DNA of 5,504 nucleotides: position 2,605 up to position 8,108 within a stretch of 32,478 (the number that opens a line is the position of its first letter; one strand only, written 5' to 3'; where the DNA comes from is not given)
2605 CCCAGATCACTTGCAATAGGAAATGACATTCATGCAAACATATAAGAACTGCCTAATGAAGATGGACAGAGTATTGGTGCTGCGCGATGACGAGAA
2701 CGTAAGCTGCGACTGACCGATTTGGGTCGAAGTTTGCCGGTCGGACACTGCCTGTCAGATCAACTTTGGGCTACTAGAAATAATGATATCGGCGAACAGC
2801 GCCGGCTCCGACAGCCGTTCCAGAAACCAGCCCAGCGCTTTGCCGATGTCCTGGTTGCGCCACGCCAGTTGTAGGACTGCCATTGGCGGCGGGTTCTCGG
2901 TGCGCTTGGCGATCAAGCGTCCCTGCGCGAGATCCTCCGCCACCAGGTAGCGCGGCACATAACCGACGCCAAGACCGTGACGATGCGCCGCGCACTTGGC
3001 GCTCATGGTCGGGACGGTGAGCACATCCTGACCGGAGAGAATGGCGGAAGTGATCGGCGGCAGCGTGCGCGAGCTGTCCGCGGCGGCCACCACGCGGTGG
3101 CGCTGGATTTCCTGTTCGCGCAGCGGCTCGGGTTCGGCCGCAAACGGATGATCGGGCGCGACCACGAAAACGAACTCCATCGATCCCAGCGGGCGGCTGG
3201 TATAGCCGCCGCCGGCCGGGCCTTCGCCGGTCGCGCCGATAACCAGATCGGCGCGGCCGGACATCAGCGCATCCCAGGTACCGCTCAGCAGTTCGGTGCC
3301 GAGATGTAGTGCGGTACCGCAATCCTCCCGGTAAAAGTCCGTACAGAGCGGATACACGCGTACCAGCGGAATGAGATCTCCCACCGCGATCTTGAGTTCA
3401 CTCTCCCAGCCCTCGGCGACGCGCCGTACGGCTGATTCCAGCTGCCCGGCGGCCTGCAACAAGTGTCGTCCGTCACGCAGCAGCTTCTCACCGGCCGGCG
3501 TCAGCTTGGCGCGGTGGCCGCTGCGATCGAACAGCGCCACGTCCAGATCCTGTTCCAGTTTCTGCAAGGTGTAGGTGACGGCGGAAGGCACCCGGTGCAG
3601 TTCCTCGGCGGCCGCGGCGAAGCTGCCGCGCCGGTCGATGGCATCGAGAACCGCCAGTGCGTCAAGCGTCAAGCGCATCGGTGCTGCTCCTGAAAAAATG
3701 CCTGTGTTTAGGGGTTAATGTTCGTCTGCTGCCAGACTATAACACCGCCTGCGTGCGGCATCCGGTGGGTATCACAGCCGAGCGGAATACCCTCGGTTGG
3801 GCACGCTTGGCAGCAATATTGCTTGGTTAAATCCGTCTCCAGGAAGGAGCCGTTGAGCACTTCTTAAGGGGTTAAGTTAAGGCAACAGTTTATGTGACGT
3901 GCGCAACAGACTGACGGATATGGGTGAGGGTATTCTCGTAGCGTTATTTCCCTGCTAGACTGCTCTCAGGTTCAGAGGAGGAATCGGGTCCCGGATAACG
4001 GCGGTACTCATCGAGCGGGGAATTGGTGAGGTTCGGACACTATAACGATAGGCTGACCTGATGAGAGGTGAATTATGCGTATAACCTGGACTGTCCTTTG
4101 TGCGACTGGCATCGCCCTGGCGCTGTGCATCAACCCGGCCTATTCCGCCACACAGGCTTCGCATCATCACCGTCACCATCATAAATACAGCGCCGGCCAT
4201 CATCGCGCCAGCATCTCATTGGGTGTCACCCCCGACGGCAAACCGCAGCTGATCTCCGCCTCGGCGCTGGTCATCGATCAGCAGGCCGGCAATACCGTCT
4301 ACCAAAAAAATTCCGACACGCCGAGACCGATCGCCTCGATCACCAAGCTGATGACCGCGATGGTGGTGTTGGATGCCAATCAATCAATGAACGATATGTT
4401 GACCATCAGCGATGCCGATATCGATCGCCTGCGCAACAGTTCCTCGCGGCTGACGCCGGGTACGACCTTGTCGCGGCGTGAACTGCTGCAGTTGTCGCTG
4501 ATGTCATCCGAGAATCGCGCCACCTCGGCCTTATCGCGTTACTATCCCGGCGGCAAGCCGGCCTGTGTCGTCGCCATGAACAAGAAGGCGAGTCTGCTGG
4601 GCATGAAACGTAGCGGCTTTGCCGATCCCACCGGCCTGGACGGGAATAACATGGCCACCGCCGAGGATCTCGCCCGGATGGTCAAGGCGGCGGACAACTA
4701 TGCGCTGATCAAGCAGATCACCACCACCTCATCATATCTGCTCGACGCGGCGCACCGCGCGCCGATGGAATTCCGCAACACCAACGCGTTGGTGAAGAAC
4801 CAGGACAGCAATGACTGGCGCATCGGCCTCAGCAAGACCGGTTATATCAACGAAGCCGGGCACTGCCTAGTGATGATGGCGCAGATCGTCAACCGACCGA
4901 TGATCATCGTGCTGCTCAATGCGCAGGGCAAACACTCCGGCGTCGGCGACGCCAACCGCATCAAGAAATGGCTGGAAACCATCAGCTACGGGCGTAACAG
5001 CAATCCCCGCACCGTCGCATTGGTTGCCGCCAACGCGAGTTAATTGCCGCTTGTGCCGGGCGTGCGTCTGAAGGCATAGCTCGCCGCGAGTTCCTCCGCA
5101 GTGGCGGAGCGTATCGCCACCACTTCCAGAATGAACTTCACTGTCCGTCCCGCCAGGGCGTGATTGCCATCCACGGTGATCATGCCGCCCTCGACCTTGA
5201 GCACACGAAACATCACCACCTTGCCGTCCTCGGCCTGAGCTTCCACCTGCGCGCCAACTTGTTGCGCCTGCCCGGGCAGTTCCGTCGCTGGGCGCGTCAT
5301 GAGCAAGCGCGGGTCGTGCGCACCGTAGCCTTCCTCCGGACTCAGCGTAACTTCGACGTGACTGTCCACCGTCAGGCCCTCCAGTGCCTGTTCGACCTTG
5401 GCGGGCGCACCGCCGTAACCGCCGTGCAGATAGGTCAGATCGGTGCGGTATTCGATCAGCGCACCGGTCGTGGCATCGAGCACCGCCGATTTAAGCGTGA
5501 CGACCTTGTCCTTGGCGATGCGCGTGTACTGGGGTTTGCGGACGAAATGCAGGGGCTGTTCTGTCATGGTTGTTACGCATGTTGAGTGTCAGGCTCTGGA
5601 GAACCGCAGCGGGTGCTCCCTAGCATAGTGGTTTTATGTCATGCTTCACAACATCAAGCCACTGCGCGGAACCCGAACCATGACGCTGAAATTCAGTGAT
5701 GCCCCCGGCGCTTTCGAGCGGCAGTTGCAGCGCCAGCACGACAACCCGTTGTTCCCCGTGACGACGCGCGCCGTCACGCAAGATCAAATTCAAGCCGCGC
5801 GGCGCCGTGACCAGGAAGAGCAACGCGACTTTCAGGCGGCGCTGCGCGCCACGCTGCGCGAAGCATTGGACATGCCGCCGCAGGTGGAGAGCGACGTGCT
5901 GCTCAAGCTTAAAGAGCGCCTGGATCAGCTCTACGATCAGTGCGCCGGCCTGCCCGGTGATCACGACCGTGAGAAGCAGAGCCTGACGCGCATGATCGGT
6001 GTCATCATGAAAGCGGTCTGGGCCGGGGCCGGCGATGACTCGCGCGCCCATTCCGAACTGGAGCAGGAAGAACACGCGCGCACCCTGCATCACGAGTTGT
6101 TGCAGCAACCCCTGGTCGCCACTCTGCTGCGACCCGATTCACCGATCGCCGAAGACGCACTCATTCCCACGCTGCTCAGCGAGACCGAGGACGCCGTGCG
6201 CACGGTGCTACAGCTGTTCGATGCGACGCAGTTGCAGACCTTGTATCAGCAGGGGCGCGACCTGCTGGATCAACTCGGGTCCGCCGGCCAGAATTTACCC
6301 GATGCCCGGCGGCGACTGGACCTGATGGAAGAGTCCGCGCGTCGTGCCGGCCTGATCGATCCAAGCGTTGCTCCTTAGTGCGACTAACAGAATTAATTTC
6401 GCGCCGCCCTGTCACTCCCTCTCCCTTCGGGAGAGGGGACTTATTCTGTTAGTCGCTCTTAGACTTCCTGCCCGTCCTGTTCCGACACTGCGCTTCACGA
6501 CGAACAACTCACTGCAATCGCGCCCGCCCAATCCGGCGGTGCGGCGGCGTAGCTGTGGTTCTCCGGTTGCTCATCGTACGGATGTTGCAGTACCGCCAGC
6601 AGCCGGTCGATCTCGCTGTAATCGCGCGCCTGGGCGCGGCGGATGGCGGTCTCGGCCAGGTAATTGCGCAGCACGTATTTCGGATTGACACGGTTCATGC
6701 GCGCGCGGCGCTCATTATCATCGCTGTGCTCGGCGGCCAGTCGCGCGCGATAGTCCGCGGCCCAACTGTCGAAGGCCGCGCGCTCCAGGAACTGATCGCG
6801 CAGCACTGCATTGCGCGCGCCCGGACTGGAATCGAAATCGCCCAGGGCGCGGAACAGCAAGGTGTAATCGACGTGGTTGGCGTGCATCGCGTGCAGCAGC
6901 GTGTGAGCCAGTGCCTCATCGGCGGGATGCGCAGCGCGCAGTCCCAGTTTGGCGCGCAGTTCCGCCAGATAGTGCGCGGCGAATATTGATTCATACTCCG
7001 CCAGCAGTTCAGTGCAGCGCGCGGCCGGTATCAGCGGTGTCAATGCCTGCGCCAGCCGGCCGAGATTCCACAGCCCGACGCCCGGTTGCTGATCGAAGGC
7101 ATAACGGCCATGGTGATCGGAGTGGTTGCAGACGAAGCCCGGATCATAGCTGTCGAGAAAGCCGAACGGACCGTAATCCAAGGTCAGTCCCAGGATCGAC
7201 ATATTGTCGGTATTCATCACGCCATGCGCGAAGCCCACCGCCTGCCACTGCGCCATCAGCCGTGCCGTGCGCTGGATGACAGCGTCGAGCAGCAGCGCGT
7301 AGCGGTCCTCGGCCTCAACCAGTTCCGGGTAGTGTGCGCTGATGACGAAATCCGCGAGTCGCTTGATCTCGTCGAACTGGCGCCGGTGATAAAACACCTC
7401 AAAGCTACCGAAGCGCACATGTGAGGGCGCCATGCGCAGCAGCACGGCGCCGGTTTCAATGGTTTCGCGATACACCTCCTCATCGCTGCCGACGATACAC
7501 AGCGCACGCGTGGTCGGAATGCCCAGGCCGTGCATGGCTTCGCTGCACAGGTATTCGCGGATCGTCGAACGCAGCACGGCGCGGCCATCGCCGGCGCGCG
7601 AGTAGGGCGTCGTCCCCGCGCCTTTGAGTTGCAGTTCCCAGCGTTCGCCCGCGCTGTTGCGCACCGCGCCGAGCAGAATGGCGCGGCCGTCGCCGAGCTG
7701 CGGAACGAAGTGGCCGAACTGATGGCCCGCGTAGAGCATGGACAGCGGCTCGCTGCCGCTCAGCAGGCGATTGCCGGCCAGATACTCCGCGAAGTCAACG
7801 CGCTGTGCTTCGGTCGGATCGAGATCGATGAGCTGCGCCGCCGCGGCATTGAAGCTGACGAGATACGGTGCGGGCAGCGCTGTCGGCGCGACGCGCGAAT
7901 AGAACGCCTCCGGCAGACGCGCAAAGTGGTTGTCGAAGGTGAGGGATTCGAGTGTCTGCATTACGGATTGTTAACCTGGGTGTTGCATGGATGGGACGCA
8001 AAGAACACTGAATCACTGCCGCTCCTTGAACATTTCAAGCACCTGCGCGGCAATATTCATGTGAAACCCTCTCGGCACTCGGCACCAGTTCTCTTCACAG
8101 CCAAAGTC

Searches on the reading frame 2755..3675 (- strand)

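Call 29: search_protein_families(library=pfam, proteins=[window:2755-3675:-], max_evalue=0.001)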
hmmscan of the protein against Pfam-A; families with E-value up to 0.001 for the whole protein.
window:2755-3675:- (306 aa): 2 families
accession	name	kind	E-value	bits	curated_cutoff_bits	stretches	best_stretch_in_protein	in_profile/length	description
PF03466.25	LysR_substrate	-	4.9e-31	108.2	28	1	88-289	2-205/209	LysR substrate binding domain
PF00126.33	HTH_1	-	1e-19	70.7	26.6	1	4-63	1-60/60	Bacterial regulatory helix-turn-helix protein, lysR family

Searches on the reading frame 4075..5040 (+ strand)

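Call 29: search_protein_families(library=pfam, proteins=[window:4075-5040:+], max_evalue=0.001)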
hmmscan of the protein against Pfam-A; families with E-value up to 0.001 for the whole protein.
window:4075-5040:+ (322 aa): 3 families
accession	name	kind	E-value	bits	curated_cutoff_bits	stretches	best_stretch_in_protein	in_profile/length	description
PF00768.25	Peptidase_S11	-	3.7e-56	190.7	27.6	1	56-284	7-238/239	D-alanyl-D-alanine carboxypeptidase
PF13354.11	Beta-lactamase2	-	6e-10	39.3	22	1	66-205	4-145/214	Beta-lactamase enzyme family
PF00144.29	Beta-lactamase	-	1e-05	25.3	27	0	38-101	8-67/329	Beta-lactamase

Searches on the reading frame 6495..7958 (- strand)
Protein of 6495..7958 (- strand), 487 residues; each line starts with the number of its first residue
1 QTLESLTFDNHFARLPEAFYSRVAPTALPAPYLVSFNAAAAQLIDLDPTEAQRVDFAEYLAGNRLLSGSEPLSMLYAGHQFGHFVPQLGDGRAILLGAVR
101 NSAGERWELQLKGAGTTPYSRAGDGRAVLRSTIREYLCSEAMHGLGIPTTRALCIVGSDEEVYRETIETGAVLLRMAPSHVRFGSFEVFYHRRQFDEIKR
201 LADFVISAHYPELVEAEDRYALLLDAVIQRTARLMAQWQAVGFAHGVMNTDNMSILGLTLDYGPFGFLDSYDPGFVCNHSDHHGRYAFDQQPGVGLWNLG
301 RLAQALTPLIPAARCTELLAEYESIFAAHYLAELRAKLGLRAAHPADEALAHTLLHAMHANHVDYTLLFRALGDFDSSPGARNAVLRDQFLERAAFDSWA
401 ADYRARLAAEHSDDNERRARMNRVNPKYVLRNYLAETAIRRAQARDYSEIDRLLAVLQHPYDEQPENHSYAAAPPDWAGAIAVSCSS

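Call 29: search_protein_families(library=pfam, proteins=[window:6495-7958:-], max_evalue=0.001)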
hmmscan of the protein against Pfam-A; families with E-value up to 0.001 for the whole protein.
window:6495-7958:- (487 aa): 1 family
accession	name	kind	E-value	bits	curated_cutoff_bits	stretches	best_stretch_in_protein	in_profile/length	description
PF02696.19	SelO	-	1.1e-146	489.7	22.8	1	4-456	3-464/466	Protein adenylyltransferase SelO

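Call 70: find_related_loci(query=window:6495-7958:-, collection=genome_contigs, flank=1000)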
Query window:6495-7958:- (487 aa) in genome_contigs; peptide patterns used: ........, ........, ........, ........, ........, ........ (x = any residue, [..] = any of these).
600 stretches matched a pattern (row limit reached: there are more); 598 encode a relative of the query (tblastn E <= 1e-3); the best 80 are kept; 80 distinct loci.
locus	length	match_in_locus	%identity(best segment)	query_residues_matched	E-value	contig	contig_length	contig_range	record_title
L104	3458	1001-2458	68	3-487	0e+0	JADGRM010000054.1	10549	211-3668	MAG: Gallionella sp. isolate Chersky.3_41 contig-100_3378, whole genome shotgun sequence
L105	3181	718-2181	64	1-487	0e+0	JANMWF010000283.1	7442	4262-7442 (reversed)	MAG: Nitrosomonadales bacterium isolate OTE_88_metabat_370 OTE_88_k141_476298, whole genome shotgun sequence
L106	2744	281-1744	64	1-487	0e+0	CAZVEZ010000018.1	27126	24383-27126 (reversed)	MAG TPA_asm: uncultured Nitrospira sp. isolate SRP072547_co1_302 genome assembly, contig: NODE_2348_length_27126_cov_9.1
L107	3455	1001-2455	63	3-487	0e+0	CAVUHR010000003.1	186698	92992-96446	MAG: Nitrospirota bacterium isolate MFD02242.bin.3.224 genome assembly, contig: contig_10887, whole genome shotgun seque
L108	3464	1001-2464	62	1-487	0e+0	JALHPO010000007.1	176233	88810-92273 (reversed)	MAG: Nitrospira sp. isolate bin.260 c_000000000543, whole genome shotgun sequence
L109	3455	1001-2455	60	2-487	0e+0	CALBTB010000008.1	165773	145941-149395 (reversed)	MAG TPA_asm: uncultured Gammaproteobacteria bacterium isolate SRR7515933_bin.16_CONCOCT_v1.1_MAG genome assembly, contig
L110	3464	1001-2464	63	1-487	0e+0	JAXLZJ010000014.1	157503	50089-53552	MAG: Nitrospira sp. isolate STL-NOB7 C1.118.fa-14, whole genome shotgun sequence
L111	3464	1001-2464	63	1-487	0e+0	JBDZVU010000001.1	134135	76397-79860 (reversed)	MAG: Nitrospiraceae bacterium isolate PE_soil10 NODE_9_length_134135, whole genome shotgun sequence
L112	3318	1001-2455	64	3-487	0e+0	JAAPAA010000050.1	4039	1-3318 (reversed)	MAG: Thiobacillaceae bacterium isolate AHI16 k141_155747, whole genome shotgun sequence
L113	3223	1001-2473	62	1-487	0e+0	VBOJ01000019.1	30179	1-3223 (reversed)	MAG: Nitrospirae bacterium isolate NS_7 14_1009_16_40cm_scaffold_1939, whole genome shotgun sequence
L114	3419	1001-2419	64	8-487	0e+0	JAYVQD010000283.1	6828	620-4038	MAG: Nitrosomonadales bacterium isolate GL72_UP_concoct_22 GL72_UP_concoct_22_282, whole genome shotgun sequence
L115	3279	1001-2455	64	2-487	0e+0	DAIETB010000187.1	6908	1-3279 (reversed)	MAG TPA_asm: Sulfuriferula sp. isolate clean1241 k141_2186266, whole genome shotgun sequence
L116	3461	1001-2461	60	1-487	0e+0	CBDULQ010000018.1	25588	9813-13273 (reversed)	MAG TPA_asm: uncultured Gammaproteobacteria bacterium isolate SRR18550247_metabat2_13 genome assembly, contig: ERZ250748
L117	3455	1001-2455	62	3-487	0e+0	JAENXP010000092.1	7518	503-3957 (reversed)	MAG: Burkholderiales bacterium isolate 14_8_m_bin33 k141_1087535_length_7518_cov_13.8274, whole genome shotgun sequence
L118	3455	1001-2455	59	3-487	0e+0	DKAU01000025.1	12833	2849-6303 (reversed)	MAG TPA_asm: Thiobacillus sp. UBA6918 UBA6918_contig_2709, whole genome shotgun sequence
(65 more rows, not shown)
